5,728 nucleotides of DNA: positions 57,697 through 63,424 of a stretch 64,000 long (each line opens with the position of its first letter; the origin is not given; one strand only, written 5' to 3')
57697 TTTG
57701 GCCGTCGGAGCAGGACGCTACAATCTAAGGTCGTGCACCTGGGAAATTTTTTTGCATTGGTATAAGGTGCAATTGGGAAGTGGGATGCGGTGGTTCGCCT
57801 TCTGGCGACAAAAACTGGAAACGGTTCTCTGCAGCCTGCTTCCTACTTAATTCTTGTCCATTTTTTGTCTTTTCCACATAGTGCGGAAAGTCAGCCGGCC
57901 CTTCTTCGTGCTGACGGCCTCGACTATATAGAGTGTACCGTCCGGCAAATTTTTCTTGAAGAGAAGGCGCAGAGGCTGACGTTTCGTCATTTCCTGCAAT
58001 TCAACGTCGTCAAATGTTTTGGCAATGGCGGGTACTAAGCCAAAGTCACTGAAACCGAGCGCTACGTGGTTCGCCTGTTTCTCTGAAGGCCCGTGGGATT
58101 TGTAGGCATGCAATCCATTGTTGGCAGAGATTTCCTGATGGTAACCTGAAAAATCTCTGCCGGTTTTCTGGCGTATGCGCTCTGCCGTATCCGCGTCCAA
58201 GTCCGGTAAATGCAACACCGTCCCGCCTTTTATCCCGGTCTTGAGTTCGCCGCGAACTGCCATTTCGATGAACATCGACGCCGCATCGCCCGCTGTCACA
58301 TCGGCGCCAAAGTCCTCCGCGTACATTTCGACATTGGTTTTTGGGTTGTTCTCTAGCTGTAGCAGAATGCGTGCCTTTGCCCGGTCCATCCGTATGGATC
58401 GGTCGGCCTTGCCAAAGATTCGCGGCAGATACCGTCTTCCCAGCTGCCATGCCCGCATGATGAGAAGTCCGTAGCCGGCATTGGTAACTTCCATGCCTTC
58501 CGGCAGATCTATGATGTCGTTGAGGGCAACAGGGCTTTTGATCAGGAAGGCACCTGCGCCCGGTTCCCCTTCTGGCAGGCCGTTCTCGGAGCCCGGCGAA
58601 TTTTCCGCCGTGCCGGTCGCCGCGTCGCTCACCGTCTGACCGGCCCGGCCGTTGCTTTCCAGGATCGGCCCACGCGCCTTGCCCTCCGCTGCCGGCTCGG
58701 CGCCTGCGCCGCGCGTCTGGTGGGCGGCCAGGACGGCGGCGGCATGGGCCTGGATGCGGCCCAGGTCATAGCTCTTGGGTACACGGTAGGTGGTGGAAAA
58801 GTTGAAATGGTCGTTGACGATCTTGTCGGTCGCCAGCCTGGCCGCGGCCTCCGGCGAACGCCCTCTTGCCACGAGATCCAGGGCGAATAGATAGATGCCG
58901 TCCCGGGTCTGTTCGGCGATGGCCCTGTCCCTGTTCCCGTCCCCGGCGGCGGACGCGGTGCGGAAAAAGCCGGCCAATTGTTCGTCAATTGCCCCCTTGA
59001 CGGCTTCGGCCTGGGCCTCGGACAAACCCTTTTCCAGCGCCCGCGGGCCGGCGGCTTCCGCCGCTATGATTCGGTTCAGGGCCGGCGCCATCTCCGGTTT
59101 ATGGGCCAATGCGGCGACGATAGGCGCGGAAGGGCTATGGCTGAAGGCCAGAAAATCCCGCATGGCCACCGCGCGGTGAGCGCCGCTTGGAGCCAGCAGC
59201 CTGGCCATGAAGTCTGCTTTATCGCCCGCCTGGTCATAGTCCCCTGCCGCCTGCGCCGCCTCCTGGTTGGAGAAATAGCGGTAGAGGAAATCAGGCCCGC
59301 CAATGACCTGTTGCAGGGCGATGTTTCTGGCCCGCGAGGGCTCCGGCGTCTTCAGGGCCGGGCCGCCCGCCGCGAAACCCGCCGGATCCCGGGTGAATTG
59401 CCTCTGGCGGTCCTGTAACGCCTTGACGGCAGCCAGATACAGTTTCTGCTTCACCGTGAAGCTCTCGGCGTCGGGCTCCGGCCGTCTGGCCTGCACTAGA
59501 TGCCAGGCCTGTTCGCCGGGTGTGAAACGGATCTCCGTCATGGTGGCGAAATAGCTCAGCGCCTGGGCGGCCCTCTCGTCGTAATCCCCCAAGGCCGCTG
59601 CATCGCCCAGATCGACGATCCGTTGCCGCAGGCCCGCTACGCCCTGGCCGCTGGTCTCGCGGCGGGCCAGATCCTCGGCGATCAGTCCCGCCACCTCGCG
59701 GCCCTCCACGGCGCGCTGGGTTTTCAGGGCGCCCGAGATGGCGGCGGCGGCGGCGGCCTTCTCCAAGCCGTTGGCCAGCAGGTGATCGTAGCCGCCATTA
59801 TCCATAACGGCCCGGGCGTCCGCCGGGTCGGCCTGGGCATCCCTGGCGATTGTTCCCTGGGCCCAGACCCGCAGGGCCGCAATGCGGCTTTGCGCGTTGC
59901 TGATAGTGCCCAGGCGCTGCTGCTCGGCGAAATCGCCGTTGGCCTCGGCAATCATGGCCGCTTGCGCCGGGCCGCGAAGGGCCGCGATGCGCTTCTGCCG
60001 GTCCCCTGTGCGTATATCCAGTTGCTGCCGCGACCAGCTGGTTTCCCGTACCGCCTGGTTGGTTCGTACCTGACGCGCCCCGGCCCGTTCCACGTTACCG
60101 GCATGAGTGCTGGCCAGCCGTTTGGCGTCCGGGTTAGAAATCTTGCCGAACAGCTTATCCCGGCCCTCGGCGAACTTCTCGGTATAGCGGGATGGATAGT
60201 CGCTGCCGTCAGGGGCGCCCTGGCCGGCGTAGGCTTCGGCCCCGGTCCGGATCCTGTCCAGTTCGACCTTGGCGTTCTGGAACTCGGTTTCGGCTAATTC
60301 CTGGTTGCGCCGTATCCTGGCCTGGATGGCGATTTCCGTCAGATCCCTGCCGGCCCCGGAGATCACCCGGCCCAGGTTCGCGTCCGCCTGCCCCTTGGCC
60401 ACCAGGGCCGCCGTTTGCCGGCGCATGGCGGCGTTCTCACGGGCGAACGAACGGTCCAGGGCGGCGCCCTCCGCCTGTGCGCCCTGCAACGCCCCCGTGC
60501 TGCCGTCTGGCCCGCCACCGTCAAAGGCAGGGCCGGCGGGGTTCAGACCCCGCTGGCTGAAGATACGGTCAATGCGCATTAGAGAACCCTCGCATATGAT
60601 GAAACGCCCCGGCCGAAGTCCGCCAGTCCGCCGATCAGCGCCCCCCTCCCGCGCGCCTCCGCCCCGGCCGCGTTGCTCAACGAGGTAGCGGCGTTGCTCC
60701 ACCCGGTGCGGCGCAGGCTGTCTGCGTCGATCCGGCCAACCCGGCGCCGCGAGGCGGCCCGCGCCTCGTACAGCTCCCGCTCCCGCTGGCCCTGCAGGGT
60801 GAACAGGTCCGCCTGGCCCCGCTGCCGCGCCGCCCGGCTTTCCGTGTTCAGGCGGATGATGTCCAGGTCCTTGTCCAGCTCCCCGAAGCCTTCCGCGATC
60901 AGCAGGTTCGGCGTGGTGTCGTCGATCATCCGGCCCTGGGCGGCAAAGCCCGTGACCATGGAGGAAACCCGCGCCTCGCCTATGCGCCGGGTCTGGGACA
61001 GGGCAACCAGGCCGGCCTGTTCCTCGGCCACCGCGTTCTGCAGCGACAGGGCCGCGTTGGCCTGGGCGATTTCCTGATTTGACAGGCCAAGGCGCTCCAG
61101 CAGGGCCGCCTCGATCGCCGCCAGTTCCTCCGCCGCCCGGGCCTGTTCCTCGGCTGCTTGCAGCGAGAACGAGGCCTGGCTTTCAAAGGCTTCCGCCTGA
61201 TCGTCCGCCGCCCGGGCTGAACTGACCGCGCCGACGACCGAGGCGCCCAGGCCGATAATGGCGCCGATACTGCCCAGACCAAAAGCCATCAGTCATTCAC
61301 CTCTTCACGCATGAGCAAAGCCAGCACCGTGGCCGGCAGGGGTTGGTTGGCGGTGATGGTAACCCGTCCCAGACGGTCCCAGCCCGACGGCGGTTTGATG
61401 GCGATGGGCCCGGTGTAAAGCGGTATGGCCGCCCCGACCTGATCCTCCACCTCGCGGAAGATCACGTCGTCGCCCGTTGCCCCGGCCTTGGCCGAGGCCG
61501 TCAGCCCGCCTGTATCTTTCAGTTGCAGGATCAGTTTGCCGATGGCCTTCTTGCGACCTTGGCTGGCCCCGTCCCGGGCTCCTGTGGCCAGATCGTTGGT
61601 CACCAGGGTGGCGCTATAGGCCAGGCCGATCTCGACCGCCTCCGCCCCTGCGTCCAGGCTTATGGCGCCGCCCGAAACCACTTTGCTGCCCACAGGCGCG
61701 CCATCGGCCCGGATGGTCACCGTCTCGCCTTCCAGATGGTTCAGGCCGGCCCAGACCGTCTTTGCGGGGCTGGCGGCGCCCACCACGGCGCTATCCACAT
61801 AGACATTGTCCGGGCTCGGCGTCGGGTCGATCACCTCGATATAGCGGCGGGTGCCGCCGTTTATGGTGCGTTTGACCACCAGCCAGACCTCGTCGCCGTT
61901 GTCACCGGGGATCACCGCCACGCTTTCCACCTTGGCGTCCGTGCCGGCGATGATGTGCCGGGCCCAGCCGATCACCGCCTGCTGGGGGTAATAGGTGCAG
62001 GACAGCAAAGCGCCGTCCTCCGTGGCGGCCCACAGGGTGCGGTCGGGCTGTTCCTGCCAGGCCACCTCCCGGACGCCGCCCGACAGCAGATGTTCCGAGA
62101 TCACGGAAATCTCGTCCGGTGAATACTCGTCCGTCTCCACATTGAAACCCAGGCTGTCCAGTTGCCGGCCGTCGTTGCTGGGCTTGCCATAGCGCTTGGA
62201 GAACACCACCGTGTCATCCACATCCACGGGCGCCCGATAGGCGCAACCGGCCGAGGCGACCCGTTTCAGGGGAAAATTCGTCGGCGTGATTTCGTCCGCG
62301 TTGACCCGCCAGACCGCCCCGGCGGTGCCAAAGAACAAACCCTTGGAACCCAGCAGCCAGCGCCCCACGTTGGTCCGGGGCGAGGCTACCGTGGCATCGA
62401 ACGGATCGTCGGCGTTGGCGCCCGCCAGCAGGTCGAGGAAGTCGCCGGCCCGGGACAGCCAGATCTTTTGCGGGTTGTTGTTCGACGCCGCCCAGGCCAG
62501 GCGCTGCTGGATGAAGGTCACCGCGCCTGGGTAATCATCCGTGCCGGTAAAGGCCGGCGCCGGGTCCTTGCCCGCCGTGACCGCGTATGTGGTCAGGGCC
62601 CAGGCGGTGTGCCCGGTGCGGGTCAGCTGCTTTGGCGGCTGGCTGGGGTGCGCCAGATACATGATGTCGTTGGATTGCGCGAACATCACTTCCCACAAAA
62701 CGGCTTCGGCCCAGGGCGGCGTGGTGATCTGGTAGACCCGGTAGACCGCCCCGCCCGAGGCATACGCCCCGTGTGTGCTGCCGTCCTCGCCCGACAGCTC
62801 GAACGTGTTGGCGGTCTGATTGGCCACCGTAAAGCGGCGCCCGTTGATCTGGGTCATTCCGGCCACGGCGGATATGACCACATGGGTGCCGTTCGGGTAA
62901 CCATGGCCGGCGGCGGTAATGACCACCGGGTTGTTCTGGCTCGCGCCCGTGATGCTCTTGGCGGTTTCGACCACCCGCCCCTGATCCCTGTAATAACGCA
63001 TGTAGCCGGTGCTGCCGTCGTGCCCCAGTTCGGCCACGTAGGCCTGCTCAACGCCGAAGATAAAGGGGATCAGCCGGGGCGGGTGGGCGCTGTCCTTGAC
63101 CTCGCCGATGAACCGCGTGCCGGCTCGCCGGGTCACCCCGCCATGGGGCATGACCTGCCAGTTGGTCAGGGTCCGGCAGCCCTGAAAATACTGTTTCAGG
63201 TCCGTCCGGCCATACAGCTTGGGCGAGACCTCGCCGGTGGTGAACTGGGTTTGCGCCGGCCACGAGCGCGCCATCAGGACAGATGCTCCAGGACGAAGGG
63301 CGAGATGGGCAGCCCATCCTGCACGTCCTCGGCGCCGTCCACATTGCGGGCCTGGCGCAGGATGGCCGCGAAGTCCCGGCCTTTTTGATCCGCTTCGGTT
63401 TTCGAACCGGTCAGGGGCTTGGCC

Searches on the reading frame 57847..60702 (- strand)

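Call 90: search_protein_families(library=pfam, proteins=[window:57847-60702:-], max_evalue=0.0001)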
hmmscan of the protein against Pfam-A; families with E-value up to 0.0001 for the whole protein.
window:57847-60702:- (951 aa): 1 family
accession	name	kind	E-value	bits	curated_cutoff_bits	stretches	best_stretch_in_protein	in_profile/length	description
PF18812.6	PBECR3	-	1.9e-12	47.6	30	1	840-947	8-110/115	phage-Barnase-EndoU-ColicinE5/D-RelE like nuclease3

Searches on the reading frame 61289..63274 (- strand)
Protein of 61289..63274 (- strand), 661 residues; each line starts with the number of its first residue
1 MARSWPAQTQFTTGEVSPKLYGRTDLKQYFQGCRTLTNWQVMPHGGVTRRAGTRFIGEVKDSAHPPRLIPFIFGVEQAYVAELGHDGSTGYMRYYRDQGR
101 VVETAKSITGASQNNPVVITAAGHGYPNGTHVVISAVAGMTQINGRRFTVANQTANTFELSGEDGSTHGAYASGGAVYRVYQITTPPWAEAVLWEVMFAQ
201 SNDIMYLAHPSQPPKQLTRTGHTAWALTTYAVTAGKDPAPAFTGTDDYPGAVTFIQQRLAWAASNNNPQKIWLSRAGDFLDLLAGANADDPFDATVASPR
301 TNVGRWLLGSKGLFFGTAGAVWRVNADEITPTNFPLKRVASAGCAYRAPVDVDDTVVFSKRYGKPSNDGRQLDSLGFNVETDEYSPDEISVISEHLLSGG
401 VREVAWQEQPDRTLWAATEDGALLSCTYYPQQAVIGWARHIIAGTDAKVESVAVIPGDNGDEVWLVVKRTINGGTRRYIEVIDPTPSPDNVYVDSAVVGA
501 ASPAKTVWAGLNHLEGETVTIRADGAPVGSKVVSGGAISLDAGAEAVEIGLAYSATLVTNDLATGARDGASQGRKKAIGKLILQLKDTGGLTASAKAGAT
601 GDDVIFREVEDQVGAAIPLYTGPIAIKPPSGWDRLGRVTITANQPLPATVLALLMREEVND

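Call 90: search_protein_families(library=pfam, proteins=[window:61289-63274:-], max_evalue=0.0001)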
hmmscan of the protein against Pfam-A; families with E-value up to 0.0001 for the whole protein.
window:61289-63274:- (661 aa): 1 family
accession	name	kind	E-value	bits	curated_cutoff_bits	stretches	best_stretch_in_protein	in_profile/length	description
PF16190.11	E1_FCCH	-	2.7e-10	40.6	29.5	1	120-180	10-69/70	Ubiquitin-activating enzyme E1 FCCH domain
